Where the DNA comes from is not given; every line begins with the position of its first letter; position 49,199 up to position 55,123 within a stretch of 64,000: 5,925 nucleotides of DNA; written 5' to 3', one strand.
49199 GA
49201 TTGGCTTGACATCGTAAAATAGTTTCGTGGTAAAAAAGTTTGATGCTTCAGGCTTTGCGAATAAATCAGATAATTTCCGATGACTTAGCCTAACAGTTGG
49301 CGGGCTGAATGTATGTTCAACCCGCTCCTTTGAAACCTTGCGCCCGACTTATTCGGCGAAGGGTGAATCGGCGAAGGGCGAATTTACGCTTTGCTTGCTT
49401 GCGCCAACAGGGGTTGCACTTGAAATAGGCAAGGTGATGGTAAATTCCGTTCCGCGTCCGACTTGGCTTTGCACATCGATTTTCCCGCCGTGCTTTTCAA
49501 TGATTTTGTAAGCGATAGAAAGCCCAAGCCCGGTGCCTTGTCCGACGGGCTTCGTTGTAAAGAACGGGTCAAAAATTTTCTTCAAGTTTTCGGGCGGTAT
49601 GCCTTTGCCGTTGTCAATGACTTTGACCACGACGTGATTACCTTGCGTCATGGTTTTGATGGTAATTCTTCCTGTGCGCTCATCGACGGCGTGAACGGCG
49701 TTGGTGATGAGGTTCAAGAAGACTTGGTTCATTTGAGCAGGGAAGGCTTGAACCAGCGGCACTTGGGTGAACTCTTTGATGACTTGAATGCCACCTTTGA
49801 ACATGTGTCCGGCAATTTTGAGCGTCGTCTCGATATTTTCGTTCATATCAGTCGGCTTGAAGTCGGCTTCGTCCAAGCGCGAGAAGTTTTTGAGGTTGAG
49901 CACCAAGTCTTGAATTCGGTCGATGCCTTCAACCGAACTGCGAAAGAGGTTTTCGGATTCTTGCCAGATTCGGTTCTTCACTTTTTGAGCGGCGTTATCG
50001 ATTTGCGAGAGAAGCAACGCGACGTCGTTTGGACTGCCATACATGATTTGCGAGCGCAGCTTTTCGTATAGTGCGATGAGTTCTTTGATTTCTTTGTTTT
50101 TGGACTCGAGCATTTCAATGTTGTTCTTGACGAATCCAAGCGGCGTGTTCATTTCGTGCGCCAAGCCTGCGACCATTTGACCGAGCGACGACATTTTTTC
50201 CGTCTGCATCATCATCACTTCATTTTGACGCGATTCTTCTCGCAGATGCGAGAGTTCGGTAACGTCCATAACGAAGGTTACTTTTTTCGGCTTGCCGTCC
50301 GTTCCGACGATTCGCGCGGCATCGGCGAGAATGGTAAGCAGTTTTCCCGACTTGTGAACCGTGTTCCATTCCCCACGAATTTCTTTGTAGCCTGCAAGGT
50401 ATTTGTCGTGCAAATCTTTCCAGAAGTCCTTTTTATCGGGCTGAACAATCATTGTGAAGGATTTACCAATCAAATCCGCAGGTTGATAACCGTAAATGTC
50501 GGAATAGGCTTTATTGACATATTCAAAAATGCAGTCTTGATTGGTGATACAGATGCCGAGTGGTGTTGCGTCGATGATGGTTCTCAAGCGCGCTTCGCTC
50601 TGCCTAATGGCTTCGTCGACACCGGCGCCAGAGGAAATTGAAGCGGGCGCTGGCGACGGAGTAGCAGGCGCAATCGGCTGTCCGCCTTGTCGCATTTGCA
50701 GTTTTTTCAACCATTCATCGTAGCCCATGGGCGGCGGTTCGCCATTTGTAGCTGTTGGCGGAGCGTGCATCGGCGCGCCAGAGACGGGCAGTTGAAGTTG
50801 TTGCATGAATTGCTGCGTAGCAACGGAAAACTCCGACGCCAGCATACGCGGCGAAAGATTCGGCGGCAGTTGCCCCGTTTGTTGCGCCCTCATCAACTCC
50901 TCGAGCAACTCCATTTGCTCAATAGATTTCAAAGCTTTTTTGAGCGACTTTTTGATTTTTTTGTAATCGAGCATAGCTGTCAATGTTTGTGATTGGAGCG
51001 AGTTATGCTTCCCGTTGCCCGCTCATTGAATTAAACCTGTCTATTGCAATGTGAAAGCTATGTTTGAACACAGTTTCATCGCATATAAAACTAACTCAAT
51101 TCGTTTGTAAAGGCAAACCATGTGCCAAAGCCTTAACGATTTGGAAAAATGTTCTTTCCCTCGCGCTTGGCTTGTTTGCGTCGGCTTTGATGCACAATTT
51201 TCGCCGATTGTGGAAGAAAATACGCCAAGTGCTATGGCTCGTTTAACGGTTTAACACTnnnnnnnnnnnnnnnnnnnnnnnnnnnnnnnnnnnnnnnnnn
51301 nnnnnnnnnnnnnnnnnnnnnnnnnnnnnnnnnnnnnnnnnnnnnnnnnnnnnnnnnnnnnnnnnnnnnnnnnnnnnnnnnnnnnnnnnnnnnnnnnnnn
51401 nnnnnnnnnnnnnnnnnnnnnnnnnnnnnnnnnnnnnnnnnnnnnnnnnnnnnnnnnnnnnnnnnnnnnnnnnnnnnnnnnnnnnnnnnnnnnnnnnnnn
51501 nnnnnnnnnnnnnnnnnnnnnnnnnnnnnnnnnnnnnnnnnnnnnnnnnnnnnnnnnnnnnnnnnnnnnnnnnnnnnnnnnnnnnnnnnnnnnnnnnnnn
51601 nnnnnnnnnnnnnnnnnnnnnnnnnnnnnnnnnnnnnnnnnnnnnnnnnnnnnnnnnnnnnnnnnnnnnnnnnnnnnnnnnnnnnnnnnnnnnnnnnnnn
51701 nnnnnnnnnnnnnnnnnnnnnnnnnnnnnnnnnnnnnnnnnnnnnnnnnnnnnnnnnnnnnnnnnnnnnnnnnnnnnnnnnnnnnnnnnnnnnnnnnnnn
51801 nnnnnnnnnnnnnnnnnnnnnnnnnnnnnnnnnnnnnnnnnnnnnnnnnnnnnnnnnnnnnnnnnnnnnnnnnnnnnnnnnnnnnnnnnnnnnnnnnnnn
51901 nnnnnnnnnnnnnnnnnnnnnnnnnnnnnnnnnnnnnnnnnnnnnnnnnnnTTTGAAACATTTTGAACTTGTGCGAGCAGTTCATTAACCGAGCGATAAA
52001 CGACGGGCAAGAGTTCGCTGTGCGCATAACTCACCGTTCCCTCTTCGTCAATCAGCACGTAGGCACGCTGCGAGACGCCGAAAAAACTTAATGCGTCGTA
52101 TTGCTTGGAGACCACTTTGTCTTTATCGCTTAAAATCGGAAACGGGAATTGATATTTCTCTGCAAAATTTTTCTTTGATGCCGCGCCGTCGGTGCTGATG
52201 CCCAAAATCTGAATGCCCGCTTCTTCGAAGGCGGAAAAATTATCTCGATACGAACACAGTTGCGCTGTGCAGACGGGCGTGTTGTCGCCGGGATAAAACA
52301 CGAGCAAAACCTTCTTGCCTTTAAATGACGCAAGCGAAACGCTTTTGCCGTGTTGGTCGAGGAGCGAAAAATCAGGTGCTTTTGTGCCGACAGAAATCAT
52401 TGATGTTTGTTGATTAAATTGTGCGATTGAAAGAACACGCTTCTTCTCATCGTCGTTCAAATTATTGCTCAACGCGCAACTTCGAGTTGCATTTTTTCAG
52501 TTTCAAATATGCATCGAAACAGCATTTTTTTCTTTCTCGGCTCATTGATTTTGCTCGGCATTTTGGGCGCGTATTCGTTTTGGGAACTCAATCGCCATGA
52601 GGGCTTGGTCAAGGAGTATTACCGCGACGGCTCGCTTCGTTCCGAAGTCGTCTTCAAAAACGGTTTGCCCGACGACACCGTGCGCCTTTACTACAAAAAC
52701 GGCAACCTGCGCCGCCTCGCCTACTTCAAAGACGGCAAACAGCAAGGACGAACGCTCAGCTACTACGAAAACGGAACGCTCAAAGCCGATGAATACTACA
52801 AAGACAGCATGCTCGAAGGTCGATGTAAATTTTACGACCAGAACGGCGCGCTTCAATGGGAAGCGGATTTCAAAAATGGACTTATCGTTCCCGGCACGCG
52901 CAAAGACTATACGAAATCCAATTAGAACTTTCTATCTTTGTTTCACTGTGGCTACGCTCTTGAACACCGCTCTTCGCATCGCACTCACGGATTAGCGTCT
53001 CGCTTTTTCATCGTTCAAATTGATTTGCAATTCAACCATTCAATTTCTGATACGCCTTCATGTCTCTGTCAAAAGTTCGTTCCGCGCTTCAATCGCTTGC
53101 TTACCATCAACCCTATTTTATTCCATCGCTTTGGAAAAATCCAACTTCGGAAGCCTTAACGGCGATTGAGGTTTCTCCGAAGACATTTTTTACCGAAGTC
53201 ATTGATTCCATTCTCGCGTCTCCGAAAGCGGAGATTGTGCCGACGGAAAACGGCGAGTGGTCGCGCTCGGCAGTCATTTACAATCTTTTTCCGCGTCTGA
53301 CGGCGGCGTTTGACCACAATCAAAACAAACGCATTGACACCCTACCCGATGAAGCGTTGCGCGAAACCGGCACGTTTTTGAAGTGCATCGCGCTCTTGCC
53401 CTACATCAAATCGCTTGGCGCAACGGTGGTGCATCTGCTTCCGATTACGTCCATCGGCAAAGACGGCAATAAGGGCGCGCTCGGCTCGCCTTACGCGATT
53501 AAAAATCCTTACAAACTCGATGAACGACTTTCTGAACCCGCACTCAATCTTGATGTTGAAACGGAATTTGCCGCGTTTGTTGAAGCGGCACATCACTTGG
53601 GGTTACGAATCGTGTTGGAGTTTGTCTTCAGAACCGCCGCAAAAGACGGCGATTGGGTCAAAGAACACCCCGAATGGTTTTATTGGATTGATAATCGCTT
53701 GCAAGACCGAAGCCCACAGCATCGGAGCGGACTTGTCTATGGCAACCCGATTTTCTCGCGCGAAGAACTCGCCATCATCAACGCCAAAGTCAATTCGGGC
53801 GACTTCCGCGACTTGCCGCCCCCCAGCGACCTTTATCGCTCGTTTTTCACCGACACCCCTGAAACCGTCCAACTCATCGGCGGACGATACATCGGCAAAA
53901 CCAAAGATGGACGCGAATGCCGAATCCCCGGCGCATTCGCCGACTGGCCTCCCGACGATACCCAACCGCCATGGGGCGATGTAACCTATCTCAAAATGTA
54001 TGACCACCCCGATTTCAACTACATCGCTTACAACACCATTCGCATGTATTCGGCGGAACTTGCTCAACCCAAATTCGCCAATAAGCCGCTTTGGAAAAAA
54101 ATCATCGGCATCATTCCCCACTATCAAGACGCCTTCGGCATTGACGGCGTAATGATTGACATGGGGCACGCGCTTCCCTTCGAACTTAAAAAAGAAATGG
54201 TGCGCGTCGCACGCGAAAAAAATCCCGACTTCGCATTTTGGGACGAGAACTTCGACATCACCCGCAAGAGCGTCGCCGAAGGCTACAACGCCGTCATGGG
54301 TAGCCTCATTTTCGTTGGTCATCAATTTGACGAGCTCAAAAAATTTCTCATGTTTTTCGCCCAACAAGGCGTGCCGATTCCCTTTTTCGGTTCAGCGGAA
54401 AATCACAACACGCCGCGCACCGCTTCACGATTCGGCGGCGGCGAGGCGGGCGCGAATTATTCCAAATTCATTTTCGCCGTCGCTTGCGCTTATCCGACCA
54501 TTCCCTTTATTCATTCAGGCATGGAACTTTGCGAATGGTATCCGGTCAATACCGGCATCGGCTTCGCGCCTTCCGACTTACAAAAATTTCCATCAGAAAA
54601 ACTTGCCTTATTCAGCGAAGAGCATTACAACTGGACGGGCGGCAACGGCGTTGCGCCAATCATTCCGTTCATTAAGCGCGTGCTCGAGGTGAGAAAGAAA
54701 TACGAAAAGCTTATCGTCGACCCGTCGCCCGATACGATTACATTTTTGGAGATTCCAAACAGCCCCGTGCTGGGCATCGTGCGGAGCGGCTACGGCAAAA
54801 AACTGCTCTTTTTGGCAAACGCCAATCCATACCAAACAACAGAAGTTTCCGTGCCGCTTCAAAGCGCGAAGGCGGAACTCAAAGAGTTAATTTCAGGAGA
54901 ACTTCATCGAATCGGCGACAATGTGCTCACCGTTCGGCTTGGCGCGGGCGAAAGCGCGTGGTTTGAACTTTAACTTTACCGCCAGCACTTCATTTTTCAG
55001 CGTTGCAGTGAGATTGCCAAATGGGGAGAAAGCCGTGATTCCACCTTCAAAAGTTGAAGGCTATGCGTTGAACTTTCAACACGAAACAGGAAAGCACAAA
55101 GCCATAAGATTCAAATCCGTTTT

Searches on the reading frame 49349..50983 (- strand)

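Call 38: search_protein_families(library=pfam, proteins=[window:49349-50983:-], max_evalue=0.00001)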
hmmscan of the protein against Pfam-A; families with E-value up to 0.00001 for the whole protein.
window:49349-50983:- (544 aa): 8 families
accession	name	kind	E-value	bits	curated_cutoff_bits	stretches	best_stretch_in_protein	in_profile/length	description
PF02518.31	HATPase_c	-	3.6e-31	108.3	26.4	1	417-520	5-109/111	Histidine kinase-, DNA gyrase B-, and HSP90-like ATPase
PF13426.13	PAS_9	-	1e-10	42.3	27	1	141-243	1-103/103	PAS domain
PF08447.18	PAS_3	-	5.2e-10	39.9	25.6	1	155-236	3-86/89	PAS fold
PF00989.32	PAS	-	2.5e-09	37.6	22.6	1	132-239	2-110/113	PAS fold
PF00512.31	HisKA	-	2.5e-07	31.1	26.9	1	267-303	2-40/66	His Kinase A (phospho-acceptor) domain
PF13188.13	PAS_8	-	2.7e-07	30.7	21.8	1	131-180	1-51/65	PAS domain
PF08448.16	PAS_4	-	1.2e-06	29.2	23.1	1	138-243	2-107/110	PAS fold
PF14501.12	HATPase_c_5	-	3.6e-06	27.3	22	0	418-507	6-91/102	GHKL domain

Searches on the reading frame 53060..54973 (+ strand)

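Call 38: search_protein_families(library=pfam, proteins=[window:53060-54973:+], max_evalue=0.00001)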
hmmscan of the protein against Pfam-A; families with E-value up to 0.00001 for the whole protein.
window:53060-54973:+ (637 aa): 2 families
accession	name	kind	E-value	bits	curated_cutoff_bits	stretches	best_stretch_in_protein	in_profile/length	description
PF14701.12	hDGE_amylase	-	1.3e-09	38.1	27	1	113-211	28-121/439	Glycogen debranching enzyme, glucanotransferase domain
PF00128.31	Alpha-amylase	-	1.9e-09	37.7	22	0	103-213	15-120/446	Alpha amylase, catalytic domain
